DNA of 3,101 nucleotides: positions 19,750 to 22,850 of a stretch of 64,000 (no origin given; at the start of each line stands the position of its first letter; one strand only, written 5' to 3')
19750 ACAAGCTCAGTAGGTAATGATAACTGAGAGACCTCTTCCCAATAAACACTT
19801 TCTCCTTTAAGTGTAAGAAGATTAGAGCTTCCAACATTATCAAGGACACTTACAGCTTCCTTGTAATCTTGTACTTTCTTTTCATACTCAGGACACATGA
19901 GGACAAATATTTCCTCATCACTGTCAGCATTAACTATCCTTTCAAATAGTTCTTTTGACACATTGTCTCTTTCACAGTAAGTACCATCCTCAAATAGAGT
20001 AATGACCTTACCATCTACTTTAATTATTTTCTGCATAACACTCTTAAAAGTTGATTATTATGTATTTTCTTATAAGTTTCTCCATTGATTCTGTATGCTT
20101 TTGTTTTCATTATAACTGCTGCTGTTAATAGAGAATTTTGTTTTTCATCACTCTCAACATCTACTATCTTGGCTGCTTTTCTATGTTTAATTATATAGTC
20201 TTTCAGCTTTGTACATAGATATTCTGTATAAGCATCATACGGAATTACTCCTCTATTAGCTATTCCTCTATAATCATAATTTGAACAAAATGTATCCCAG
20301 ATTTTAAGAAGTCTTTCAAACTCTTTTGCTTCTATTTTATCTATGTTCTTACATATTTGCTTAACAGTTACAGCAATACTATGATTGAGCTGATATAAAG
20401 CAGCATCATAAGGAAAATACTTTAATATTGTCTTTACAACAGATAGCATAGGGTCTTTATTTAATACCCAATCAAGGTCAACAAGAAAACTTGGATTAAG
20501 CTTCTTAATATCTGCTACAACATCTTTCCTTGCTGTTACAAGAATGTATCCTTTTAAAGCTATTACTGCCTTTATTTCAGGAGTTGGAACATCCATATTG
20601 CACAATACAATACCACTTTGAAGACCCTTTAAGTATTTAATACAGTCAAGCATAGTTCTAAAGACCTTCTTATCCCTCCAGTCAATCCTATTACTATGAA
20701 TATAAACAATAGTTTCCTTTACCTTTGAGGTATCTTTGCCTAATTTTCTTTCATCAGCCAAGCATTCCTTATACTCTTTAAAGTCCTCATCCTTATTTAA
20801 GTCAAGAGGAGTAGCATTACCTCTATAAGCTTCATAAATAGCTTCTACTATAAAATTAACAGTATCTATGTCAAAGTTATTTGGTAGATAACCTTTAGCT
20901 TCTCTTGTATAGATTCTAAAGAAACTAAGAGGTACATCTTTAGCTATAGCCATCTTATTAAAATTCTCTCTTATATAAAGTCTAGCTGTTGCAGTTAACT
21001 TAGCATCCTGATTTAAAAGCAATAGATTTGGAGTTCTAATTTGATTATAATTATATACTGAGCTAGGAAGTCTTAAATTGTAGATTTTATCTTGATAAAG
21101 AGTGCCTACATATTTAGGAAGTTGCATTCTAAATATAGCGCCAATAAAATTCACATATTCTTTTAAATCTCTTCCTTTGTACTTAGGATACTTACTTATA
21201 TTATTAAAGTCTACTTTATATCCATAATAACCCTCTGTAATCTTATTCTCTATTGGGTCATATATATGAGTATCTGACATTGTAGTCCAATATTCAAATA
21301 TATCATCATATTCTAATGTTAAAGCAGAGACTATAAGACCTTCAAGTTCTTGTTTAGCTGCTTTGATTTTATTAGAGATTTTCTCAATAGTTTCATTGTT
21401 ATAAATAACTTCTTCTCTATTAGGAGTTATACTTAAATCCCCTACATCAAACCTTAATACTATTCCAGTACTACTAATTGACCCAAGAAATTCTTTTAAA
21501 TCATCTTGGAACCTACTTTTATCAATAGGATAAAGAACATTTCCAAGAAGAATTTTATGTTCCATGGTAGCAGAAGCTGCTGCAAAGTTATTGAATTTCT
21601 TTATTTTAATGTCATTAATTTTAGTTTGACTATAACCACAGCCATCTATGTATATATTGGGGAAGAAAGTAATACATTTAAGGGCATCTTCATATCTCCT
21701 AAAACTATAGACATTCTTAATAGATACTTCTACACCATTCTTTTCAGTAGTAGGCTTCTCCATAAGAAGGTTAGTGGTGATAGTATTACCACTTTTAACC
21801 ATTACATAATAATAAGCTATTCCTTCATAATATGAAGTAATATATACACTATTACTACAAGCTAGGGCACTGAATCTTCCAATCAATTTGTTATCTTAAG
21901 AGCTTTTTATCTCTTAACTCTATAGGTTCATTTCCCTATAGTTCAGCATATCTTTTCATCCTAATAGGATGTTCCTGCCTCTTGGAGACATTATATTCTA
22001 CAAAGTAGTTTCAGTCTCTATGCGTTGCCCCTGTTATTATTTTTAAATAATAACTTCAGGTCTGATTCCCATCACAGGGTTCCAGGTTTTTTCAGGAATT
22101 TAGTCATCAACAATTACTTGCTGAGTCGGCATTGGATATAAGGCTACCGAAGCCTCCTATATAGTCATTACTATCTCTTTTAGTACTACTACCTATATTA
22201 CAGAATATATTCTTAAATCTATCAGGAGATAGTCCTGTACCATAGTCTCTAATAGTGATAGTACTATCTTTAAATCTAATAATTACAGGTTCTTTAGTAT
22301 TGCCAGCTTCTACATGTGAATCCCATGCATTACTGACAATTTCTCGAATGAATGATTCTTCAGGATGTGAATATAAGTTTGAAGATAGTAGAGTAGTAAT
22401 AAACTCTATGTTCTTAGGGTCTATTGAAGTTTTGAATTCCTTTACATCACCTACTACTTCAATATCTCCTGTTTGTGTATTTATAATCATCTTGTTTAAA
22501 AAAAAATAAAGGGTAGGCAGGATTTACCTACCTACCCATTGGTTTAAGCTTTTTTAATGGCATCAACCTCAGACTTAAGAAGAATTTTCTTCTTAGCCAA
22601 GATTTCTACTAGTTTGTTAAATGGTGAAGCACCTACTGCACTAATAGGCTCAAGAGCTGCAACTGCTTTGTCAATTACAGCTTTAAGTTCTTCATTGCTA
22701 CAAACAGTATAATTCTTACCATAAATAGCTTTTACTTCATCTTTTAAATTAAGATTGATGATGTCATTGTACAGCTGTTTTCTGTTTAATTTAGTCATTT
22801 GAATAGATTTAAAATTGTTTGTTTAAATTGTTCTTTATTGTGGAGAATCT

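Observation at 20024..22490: Probable third, ORF-less group I intron splitting a GHKL-ATPase (rIIA-like?) gene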

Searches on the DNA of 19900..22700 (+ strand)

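Call 4: search_rna_families(source=window, start=21700, end=22300, threshold=evalue, max_evalue=10, show_alignments=3)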
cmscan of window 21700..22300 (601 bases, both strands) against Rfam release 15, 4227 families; matches with E-value up to 10: 3.
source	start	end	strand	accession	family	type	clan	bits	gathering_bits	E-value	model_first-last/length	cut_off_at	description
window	21913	21964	-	RF01829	sR6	Gene; snRNA; snoRNA; CD-box;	-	20.9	60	1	1-53/53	no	sR6 snoRNA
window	22154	22266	-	RF03005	lysM-TM7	Cis-reg;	-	15.9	61.5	3.2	1-138/138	no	lysM-TM7 RNA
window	22052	22115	-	RF00572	SNORD66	Gene; snRNA; snoRNA; CD-box;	-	13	32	9.6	1-76/76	no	Small nucleolar RNA SNORD66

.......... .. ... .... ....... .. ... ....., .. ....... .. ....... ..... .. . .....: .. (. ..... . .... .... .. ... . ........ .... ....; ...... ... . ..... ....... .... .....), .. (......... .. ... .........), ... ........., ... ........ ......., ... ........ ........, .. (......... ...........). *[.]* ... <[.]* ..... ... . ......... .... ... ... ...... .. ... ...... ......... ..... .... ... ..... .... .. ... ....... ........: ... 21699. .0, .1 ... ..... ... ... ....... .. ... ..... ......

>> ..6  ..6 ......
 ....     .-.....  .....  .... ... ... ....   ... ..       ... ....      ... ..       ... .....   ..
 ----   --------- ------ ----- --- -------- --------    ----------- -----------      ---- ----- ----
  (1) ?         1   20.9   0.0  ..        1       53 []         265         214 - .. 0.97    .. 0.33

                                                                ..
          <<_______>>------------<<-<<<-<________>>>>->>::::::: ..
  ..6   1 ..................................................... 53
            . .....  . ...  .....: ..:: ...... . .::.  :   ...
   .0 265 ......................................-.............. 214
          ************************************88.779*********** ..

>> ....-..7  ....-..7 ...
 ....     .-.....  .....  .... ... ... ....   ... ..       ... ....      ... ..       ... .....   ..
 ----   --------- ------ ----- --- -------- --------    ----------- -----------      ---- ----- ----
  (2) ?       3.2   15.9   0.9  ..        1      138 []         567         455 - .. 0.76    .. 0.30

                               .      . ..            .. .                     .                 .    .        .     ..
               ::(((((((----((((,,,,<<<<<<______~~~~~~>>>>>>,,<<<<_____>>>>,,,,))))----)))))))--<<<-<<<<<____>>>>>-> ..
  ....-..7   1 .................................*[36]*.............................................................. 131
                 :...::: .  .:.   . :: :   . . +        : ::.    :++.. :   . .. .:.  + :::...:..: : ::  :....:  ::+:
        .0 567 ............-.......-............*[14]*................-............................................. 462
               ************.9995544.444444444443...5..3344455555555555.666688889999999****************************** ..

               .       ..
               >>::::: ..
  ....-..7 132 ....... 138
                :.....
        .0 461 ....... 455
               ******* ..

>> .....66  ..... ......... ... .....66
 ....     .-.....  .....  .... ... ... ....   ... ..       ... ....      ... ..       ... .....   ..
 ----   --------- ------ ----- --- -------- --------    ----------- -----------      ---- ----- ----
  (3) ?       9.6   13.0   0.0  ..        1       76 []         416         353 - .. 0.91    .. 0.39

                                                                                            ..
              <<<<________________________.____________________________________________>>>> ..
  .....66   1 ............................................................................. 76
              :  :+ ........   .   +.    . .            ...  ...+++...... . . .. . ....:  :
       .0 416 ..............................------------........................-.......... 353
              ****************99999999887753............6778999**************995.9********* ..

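Call 10: search_dna_similar(query=window:19900-22700:+, collection=phages, mode=distant, max_rows=30)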
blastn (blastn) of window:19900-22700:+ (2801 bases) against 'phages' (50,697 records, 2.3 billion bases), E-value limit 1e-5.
Records with a match: 14; places in all: 15; records where one place covers at least 80% of the query: 0.
Best place of each record, by identity: 60-80% 14.
By first word of the organism name: uncultured 4; Staphylococcus 4; IAS 2; bajarodcaudo 2; Bacteriophage 1; Listeria 1.
By host as written in the record: - 7; Homo sapiens 4; Listeria innocua ATCC 51742 1; Staphylococcus epidermidis 1; Staphylococcus sp. 1.
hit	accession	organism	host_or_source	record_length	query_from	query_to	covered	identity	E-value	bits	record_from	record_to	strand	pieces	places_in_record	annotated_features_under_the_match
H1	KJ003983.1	IAS virus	Homo sapiens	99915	69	2707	40%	71.5%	8e-58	524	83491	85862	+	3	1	record has no annotation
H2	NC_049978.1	IAS virus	Homo sapiens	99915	69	2707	40%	71.5%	8e-58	524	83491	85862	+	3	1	protector from prophage-induced early lysis (x2) | hypothetical protein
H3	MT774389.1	uncultured phage cr116_1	human feces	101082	115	2718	39%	69.4%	9e-45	427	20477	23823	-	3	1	protector from prophage-induced early lysis (x2) | endonuclease | rIIA-like protein | hypothetical protein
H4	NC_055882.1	uncultured phage cr116_1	human feces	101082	115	2718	39%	69.4%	9e-45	427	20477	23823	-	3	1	VOG4594 | endonuclease | RIIA lysis inhibitor | hypothetical protein | VOG4590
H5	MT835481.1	Bacteriophage sp.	human fecal samples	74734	1982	2200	8%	73.6%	5e-16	161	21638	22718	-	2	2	record has no annotation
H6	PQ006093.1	bajarodcaudo virus 2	Neotoma bryanti feces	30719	1985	2127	5%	71.3%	9e-7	63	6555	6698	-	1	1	none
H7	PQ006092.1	bajarodcaudo virus 1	Chaetodipus spinatus feces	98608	1990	2127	5%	73.8%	6e-9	71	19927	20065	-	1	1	none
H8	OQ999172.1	Listeria phage LIS04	Listeria innocua ATCC 51742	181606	2002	2134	5%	73.9%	4e-11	77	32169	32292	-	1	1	none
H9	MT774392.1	uncultured phage cr128_1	human feces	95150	1985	2101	4%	75.0%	2e-8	68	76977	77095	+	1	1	none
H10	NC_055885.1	uncultured phage cr128_1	human feces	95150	1985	2101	4%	75.0%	2e-8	68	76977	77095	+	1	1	none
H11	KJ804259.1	Staphylococcus phage 6ec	Homo sapiens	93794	1986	2059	3%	79.7%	7e-8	66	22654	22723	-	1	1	tapemeasure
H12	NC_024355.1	Staphylococcus phage 6ec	Homo sapiens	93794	1986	2059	3%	79.7%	7e-8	66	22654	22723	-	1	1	tail length tape measure protein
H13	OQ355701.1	Staphylococcus phage vB_SepS_BE22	Staphylococcus epidermidis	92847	1986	2059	3%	79.7%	7e-8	66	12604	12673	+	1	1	hypothetical protein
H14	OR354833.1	Staphylococcus phage S-CoN_Ph10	Staphylococcus sp.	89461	1986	2059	3%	79.7%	7e-8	66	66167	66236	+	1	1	hypothetical protein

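Call 11: get_annotated_region(hit=H2, flank=1500)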
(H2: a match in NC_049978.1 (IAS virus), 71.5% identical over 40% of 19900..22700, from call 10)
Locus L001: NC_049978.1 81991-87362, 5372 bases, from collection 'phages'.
description: IAS virus, complete genome.
organism: IAS virus (NCBI taxid 1450749)
taxonomy: Viruses; Duplodnaviria; Heunggongvirae; Uroviricota; Caudoviricetes; Crassvirales; Steigviridae; Asinivirinae; Paundivirus; Paundivirus hollandii
host: Homo sapiens; source: stool samples; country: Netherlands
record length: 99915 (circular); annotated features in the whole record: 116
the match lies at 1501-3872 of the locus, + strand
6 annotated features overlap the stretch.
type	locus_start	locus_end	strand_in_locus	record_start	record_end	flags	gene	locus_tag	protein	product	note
CDS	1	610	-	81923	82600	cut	-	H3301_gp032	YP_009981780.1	uracil-DNA glycosylase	-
CDS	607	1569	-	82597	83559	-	-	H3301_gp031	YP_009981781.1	protector from prophage-induced early lysis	-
CDS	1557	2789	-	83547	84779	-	-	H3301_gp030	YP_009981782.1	protector from prophage-induced early lysis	-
CDS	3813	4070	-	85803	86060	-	-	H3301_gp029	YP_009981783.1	hypothetical protein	-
CDS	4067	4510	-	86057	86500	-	-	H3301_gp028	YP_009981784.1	DNA primase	-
CDS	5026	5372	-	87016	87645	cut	-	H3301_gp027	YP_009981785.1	DNA primase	-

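Call 12: get_annotated_region(hit=H4, flank=1500)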
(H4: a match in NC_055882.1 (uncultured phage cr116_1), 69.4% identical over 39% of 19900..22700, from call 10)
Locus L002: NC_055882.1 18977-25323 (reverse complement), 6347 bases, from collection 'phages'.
description: CrAssphage cr116_1, complete genome.
organism: uncultured phage cr116_1 (NCBI taxid 2772073)
taxonomy: Viruses; Duplodnaviria; Heunggongvirae; Uroviricota; Caudoviricetes; Crassvirales; Steigviridae; Asinivirinae; Pamirivirus; Pamirivirus faecium
host: -; source: human feces; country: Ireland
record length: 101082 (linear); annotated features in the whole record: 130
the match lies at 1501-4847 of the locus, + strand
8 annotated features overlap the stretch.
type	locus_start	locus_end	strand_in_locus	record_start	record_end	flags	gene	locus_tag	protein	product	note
CDS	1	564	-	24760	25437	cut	-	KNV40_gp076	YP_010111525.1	uracil-DNA glycosylase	gp_24103; Uracil-DNA glycosylase [phiCrAss001]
CDS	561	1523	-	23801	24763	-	-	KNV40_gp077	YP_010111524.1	VOG4590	gp_24102; protector from prophage-induced early lysis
CDS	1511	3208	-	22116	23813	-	-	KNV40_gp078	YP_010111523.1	VOG4594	gp_24101; protector from prophage-induced early lysis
CDS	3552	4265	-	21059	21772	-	-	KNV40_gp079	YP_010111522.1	endonuclease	gp_24100; intron-encoded_endonuclease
CDS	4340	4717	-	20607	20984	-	-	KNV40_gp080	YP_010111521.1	RIIA lysis inhibitor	gp_24099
CDS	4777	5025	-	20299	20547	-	-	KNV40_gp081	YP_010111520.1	hypothetical protein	gp_24098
CDS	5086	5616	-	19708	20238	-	-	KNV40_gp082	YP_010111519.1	HNH endonuclease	gp_24097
CDS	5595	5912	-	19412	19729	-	-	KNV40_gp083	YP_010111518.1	DNA primase/helicase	gp_24096; DNA primase/helicase, TOPRIM domain [Cellulophaga phage phi14:2]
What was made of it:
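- Public annotation of relatives lists two or more separate CDSs here (calls 11, 12).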

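Call 17: get_annotated_region(hit=H8, flank=1500)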
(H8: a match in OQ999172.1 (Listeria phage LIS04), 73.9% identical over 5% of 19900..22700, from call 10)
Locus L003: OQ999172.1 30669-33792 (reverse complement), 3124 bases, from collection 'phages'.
description: Listeria phage LIS04, complete genome.
organism: Listeria phage LIS04 (NCBI taxid 3058626)
taxonomy: Viruses; Duplodnaviria; Heunggongvirae; Uroviricota; Caudoviricetes; Thornevirus; Thornevirus SP15
host: Listeria innocua ATCC 51742; source: paddy soil; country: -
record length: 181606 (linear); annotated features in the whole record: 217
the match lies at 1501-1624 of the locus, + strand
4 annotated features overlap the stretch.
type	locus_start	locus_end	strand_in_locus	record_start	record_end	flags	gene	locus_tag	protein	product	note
CDS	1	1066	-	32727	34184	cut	-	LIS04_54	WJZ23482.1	putative terminase large subunit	-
CDS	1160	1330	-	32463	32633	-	-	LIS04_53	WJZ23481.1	hedgehog/intein (Hint) domain protein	-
CDS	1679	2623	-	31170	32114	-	-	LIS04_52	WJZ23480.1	endonuclease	-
CDS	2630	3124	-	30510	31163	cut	-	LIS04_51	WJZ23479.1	intein splicing region protein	-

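Call 18: get_annotated_region(hit=H12, flank=1500)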
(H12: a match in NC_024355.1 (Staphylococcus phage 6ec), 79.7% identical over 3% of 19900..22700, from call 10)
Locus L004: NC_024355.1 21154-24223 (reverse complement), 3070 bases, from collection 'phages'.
description: Staphylococcus phage 6ec, complete genome.
organism: Staphylococcus phage 6ec (NCBI taxid 1500386)
taxonomy: Viruses; Duplodnaviria; Heunggongvirae; Uroviricota; Caudoviricetes; Sextaecvirus; Sextaecvirus sextaec
host: Homo sapiens; source: anterior nares; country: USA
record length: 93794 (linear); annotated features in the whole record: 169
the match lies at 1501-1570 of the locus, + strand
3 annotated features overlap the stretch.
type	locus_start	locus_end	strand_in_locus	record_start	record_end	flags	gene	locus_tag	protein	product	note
CDS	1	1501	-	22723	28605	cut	-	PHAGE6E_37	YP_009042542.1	tail length tape measure protein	similar to bacteriophage tail protein or tail measure length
CDS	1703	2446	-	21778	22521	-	-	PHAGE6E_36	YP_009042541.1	HNH endonuclease domain protein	-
CDS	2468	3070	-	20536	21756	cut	-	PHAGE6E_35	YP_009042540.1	minor tail protein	similar to phage tape measure protein, staphylococcal phage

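Call 19: get_annotated_region(hit=H10, flank=1500)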
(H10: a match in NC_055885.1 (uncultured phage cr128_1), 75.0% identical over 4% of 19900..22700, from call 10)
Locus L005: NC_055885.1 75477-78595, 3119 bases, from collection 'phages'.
description: CrAssphage cr128_1, complete genome.
organism: uncultured phage cr128_1 (NCBI taxid 2772076)
taxonomy: Viruses; Duplodnaviria; Heunggongvirae; Uroviricota; Caudoviricetes; Crassvirales; Steigviridae; Asinivirinae; Mahlunavirus; Mahlunavirus rarus
host: -; source: human feces; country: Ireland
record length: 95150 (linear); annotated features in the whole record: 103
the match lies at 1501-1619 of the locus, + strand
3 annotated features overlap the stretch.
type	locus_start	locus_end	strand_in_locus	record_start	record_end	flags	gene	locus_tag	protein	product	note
CDS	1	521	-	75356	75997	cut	-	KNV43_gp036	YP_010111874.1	homing endonuclease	gp_25441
CDS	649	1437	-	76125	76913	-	-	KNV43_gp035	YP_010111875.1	major head protein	gp_25442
CDS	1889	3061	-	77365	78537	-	-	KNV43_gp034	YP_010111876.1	hypothetical protein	gp_25443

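Call 20: get_annotated_region(hit=H7, flank=1500)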
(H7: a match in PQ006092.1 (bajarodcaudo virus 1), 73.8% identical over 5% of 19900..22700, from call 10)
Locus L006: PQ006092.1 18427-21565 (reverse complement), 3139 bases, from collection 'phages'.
description: Bajarodcaudo virus 1 isolate BGG_12_1, complete genome.
organism: bajarodcaudo virus 1 (NCBI taxid 3342780)
taxonomy: Viruses; Duplodnaviria; Heunggongvirae; Uroviricota; Caudoviricetes
host: -; source: Chaetodipus spinatus feces; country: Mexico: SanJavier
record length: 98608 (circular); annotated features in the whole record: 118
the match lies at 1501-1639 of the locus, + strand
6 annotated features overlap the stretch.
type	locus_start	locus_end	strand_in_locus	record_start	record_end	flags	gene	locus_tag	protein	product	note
CDS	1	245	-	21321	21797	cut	-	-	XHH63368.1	major capsid protein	-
CDS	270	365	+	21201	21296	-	-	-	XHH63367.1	hypothetical protein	-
CDS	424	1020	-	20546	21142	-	-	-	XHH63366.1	intron associated endonuclease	-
CDS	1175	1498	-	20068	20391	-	-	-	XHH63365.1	major capsid protein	-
CDS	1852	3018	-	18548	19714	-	-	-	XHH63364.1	hypothetical protein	-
CDS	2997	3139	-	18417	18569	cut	-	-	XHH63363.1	hypothetical protein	-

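Call 21: get_annotated_region(hit=H5, flank=1500)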
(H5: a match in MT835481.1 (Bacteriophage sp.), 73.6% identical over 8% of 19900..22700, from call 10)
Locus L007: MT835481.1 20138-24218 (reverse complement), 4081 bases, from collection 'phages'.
description: UNVERIFIED: Bacteriophage sp. clone scaffold_15 genomic sequence.
organism: Bacteriophage sp. (NCBI taxid 38018)
taxonomy: Viruses
host: -; source: human fecal samples; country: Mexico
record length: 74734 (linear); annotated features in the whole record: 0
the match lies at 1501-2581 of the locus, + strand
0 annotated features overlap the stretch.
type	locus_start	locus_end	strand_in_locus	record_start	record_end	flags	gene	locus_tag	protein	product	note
